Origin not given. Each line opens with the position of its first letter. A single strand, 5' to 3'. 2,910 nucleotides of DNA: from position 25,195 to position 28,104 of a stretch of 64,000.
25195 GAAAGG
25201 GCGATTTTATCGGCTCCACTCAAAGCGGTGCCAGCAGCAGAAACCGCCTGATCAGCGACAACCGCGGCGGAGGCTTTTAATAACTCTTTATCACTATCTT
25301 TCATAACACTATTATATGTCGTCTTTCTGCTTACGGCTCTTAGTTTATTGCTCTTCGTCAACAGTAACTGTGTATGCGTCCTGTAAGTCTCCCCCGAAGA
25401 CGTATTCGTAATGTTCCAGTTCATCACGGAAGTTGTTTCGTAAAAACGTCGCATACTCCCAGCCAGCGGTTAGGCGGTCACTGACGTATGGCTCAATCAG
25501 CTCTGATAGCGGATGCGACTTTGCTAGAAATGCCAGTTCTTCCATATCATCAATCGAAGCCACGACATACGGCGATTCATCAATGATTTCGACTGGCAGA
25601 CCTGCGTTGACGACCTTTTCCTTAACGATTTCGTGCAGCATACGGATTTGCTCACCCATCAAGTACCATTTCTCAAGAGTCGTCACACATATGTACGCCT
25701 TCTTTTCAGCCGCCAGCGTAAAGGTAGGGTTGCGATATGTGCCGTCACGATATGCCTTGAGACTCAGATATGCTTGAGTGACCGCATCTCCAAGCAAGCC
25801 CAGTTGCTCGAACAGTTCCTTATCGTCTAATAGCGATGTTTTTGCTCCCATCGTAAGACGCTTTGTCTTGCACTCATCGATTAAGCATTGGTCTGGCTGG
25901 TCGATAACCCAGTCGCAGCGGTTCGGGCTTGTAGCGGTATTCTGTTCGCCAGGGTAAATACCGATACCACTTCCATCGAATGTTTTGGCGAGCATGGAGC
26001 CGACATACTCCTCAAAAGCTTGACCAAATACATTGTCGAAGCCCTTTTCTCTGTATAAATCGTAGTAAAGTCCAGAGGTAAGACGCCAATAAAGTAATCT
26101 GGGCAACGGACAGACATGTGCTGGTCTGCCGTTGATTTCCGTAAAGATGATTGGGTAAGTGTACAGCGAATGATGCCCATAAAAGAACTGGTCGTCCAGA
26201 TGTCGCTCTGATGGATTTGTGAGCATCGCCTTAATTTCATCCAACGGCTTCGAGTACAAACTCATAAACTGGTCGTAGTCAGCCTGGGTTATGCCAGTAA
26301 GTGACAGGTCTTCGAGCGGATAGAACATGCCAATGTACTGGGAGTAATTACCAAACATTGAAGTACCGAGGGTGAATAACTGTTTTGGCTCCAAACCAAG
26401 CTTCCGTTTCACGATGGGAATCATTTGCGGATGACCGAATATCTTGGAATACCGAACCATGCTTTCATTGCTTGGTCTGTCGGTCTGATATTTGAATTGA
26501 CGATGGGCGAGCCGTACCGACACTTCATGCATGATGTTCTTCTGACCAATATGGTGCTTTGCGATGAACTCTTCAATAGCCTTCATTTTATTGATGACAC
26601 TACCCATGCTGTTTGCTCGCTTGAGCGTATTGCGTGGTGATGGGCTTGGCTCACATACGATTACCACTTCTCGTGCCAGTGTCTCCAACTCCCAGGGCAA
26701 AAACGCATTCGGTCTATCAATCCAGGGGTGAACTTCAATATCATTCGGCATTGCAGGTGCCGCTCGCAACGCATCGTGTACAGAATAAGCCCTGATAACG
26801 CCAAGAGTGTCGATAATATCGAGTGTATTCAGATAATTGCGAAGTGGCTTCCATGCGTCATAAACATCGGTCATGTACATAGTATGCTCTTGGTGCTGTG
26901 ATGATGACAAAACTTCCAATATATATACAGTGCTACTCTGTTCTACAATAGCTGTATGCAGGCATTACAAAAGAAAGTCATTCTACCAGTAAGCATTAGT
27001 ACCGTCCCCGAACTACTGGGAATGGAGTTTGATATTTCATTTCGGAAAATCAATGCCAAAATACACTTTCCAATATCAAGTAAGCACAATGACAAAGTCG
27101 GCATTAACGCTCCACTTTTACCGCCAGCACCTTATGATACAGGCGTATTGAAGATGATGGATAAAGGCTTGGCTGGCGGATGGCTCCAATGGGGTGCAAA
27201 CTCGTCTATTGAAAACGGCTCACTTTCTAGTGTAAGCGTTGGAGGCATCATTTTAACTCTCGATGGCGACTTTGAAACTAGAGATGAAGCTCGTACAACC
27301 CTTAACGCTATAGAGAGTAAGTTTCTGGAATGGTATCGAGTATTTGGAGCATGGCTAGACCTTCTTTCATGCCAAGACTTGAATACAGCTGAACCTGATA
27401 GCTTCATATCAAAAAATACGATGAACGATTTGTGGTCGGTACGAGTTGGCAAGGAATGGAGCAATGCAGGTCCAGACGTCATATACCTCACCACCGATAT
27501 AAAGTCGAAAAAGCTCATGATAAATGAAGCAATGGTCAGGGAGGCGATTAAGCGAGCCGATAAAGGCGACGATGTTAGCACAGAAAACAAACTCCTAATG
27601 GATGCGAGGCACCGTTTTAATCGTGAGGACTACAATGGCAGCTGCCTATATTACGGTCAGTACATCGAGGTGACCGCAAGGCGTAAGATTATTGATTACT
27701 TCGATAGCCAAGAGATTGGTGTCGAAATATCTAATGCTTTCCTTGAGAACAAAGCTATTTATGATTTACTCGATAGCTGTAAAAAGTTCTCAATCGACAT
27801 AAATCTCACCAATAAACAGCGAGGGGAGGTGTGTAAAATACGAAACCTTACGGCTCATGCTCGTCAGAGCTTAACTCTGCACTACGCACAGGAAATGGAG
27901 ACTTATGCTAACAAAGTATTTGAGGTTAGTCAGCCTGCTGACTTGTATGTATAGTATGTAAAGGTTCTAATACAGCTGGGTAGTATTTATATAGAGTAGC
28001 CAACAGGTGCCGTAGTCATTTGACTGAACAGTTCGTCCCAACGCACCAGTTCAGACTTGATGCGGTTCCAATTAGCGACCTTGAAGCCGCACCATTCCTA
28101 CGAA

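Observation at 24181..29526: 5.3-kb AT-rich island bounded by an 18-bp direct repeat of the tRNA-Arg 3' end, without an integrase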

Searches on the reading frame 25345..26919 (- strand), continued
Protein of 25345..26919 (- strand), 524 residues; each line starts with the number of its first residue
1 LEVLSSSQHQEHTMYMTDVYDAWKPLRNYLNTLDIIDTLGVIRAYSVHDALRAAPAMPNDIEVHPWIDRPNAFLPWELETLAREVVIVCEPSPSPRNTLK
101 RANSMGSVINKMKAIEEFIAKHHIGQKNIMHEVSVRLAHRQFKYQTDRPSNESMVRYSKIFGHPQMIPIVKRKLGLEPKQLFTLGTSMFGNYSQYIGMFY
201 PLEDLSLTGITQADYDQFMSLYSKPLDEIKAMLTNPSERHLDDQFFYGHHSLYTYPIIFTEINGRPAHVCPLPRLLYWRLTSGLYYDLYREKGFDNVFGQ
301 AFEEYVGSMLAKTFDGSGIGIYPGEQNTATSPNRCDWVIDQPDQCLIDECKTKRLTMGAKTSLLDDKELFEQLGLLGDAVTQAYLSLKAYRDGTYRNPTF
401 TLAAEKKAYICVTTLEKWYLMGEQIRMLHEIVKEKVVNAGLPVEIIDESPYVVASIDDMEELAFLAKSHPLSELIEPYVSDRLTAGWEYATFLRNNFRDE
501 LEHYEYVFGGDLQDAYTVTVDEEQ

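Call 45: find_encoding_contigs(protein=P0114, flank=10000, max_places=3)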
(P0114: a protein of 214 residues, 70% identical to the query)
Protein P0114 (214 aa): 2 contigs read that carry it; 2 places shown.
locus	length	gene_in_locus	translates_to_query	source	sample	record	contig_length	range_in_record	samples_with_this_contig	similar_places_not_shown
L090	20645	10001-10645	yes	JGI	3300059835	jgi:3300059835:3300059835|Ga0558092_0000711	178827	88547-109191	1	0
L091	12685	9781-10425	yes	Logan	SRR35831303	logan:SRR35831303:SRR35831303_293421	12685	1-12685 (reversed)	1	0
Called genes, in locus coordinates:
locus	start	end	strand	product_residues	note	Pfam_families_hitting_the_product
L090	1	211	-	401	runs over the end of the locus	PF08323:Glyco_transf_5, PF13439:Glyco_transf_4, PF13579:Glyco_trans_4_4, PF20706:GT4-conflict, PF00534:Glycos_transf_1, PF13692:Glyco_trans_1_4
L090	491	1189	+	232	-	-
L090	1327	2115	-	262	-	-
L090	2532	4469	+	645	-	PF00376:MerR (faint), PF12728:HTH_17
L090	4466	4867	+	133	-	-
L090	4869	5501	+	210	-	-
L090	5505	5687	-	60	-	-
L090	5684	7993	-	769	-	PF00270:DEAD (weak), PF04851:ResIII, PF18766:SWI2_SNF2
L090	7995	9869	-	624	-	PF01555:N6_N4_Mtase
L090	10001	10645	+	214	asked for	-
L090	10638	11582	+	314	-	PF00589:Phage_integrase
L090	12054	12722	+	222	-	-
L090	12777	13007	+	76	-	-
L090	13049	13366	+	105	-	-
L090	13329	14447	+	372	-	-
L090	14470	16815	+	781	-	PF00239:Resolvase, PF00004:AAA (faint), PF07508:Recombinase, PF08433:KTI12, PF13671:AAA_33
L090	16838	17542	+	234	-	PF01863:YgjP-like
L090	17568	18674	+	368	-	PF13581:HATPase_c_2 (faint), PF00512:HisKA, PF02518:HATPase_c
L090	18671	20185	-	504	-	PF13506:Glyco_transf_21 (weak), PF00535:Glycos_transf_2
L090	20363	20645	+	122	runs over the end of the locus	-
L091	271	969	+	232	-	-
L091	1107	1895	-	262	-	-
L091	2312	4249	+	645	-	PF00376:MerR (faint), PF12728:HTH_17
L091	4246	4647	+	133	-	-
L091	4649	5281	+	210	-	-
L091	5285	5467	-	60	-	-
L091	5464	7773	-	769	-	PF00270:DEAD (weak), PF04851:ResIII, PF18766:SWI2_SNF2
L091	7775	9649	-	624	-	PF01555:N6_N4_Mtase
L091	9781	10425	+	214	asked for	-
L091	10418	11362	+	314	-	PF00589:Phage_integrase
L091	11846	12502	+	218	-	-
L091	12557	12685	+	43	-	?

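Call 52: search_protein_families(library=ncbifam, alignment_id=A2, max_evalue=0.001)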
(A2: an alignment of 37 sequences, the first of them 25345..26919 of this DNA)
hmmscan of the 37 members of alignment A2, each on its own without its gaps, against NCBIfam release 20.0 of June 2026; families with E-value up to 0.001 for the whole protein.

A. member 1, window:25345-26919:- (524 aa): 1 family
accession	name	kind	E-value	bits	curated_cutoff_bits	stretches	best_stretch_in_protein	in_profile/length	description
NF047931.1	antiphage_GapS1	subfamily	1.2e-09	37.6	320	1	127-468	84-426/455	GapS1 family protein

B. families by the number of members that match (of 37 scanned): 1 family
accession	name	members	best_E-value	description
NF047931.1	antiphage_GapS1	36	3.2e-31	GapS1 family protein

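Call 93: find_encoding_contigs(protein=P0129, flank=10000, max_places=6)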
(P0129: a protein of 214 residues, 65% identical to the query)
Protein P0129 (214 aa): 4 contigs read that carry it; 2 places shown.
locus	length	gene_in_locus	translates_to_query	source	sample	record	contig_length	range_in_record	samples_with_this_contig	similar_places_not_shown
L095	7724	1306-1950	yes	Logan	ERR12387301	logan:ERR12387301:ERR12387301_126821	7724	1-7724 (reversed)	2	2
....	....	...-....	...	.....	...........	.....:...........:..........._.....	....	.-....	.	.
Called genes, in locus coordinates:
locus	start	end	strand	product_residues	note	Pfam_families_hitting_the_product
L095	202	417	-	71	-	PF13560:HTH_31, PF12844:HTH_19, PF01381:HTH_3, PF13443:HTH_26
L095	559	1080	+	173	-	-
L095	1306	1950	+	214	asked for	-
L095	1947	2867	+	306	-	PF00589:Phage_integrase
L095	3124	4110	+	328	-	PF02615:Ldh_2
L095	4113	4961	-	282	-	-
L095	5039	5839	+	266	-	-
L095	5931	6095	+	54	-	-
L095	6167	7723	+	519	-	?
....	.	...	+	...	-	?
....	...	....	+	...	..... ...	-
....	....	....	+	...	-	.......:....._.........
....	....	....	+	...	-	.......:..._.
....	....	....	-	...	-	-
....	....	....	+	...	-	-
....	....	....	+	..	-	-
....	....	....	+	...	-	?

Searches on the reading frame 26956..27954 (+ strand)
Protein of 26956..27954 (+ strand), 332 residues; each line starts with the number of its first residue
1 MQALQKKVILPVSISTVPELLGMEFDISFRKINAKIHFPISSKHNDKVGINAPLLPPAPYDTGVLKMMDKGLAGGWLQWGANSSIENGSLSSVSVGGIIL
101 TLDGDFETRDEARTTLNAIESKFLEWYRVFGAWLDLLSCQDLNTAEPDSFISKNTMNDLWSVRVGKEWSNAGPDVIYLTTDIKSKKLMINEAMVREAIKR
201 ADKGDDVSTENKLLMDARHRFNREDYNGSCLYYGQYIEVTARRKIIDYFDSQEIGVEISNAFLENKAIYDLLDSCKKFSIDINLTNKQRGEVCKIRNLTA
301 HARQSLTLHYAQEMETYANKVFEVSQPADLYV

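Call 7: search_protein_families(library=pfam, proteins=[window:26956-27954:+], max_evalue=0.1)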
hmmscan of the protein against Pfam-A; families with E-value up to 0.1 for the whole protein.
window:26956-27954:+ (332 aa): 1 family
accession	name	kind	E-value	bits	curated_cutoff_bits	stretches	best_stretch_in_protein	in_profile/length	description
PF13583.11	Reprolysin_4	-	0.068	13.3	22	0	106-198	19-117/203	Metallo-peptidase family M12B Reprolysin-like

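Call 8: search_protein_families(library=padloc, proteins=[window:26956-27954:+], max_evalue=0.1)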
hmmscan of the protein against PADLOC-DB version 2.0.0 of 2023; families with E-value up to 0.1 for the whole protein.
window:26956-27954:+ (332 aa): 0 families

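Call 15: search_protein_families(library=phrogs, proteins=[window:26956-27954:+], max_evalue=0.1)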
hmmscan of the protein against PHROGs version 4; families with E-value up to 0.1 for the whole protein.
window:26956-27954:+ (332 aa): 0 families

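Call 16: search_protein_families(library=ncbifam, proteins=[window:26956-27954:+], max_evalue=0.1)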
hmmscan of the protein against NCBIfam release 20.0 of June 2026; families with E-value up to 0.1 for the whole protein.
window:26956-27954:+ (332 aa): 0 families

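Call 34: find_related_loci(query=window:26956-27954:+, collection=viral_contigs, flank=10000)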
Query window:26956-27954:+ (332 aa) in viral_contigs; peptide patterns used: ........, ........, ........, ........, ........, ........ (x = any residue, [..] = any of these).
3 stretches matched a pattern, but none encodes a relative of the query by tblastn (E <= 1e-3).

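Call 54: find_homologous_proteins(query=window:26956-27954:+, max_evalue=0.001)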
Query window:26956-27954:+ (332 aa): 6 proteins with E <= 0.001 among 1156 candidates.
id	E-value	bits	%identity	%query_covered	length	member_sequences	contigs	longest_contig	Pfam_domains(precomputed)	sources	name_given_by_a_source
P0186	7.5e-221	750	100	100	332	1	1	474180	-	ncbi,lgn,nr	ncbi:MAG: hypothetical protein JWM81_409 [Candidatus Saccharibacteria bacterium]|nr:hypothetical pro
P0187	4.2e-179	613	80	100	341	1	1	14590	-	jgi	jgi:hypothetical protein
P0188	3.1e-177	606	79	100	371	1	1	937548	-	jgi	jgi:hypothetical protein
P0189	1.4e-162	558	74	99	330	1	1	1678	-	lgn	-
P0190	2.4e-147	508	68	100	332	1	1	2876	-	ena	-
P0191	1.7e-100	354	49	99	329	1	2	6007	-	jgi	jgi:hypothetical protein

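Call 56: find_encoding_contigs(protein=P0188, flank=10000, max_places=2)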
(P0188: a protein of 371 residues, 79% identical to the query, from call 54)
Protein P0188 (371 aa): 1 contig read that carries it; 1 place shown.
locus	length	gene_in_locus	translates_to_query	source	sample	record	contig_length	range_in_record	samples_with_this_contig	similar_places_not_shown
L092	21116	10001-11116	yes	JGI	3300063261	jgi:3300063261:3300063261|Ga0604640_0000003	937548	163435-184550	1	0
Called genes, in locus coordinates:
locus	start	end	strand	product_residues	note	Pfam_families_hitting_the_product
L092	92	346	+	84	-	-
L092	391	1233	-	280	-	PF02481:DNA_processg_A, PF18306:LDcluster4 (faint), PF17782:WHD_DprA (weak)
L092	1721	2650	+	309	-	-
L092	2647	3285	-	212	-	PF01195:Pept_tRNA_hydro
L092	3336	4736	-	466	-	PF00009:GTP_EFTU, PF00071:Ras (faint), PF01926:MMR_HSR1, PF02421:FeoB_N, PF04548:AIG1, PF01926:MMR_HSR1, PF02421:FeoB_N, PF14714:KH_dom-like, +4 more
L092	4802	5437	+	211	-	-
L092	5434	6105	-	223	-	PF01479:S4, PF00849:PseudoU_synth_2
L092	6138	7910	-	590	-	-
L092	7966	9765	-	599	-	PF00989:PAS, PF08448:PAS_4, PF13426:PAS_9, PF00512:HisKA, PF02518:HATPase_c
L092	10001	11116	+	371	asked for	-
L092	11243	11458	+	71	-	-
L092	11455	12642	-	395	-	PF08240:ADH_N, PF00107:ADH_zinc_N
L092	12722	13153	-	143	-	PF02590:SPOUT_MTase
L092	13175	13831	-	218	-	PF05711:TylF, PF13578:Methyltransf_24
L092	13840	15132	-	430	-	PF00817:IMS, PF11799:IMS_C, PF13438:DUF4113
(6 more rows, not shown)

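Call 57: find_encoding_contigs(protein=P0187, flank=10000, max_places=2)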
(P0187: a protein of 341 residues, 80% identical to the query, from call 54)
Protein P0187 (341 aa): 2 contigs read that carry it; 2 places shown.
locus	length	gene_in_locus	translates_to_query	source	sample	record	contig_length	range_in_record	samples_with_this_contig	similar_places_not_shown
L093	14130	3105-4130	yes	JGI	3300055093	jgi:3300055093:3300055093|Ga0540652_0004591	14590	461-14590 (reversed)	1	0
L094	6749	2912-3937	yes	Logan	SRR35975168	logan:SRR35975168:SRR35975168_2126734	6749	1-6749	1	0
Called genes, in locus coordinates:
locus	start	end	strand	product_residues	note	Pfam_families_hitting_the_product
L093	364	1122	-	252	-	-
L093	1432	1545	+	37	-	-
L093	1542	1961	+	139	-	-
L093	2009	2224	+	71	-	-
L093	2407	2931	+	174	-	PF14206:Cys_rich_CPCC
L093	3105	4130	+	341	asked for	-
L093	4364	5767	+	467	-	-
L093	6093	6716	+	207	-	-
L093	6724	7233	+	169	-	-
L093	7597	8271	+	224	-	PF00293:NUDIX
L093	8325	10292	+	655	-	PF00270:DEAD, PF04851:ResIII, PF18766:SWI2_SNF2, PF00271:Helicase_C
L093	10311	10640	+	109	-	-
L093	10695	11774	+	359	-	PF00348:polyprenyl_synt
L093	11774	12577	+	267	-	PF00494:SQS_PSY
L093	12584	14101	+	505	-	PF01266:DAO (weak), PF01593:Amino_oxidase, PF07992:Pyr_redox_2 (faint), PF13450:NAD_binding_8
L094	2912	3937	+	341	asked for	-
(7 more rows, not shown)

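Call 65: predict_structure(alignment_id=A3)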
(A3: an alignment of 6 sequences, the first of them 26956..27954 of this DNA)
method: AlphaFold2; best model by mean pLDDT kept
length: 332 residues; sequences in the alignment: 6
mean_pLDDT: 43.3   pTM: 0.36
mean pLDDT of the five models: 43.3, 39.4, 39.2, 39.0, 34.2
residues with pLDDT >= 90: 0; 70-90: 0; 50-70: 90; < 50: 242
segments of 3 or more residues with pLDDT < 50: 1-13, 41-90, 95-103, 139-186, 205-208, 210-246, 254-285, 287-332
pLDDT, mean of each block of 10 residues (from residue 1): 41 56 59 55 33 29 38 46 42 51 55 56 52 53 35 35 41 29 45 64 51 45 40 45 47 45 39 34 40 37 32 33 32 35
secondary structure, 60 per line:
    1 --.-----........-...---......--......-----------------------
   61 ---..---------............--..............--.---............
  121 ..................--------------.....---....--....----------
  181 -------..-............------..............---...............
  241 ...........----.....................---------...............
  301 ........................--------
elements in order: E9-16 E24-29 E32-37 E75-86 E89-102 H109-138 H153-157 E161-164 E167-170 H191-202 H209-222 H226-251 H256-276 H286-324
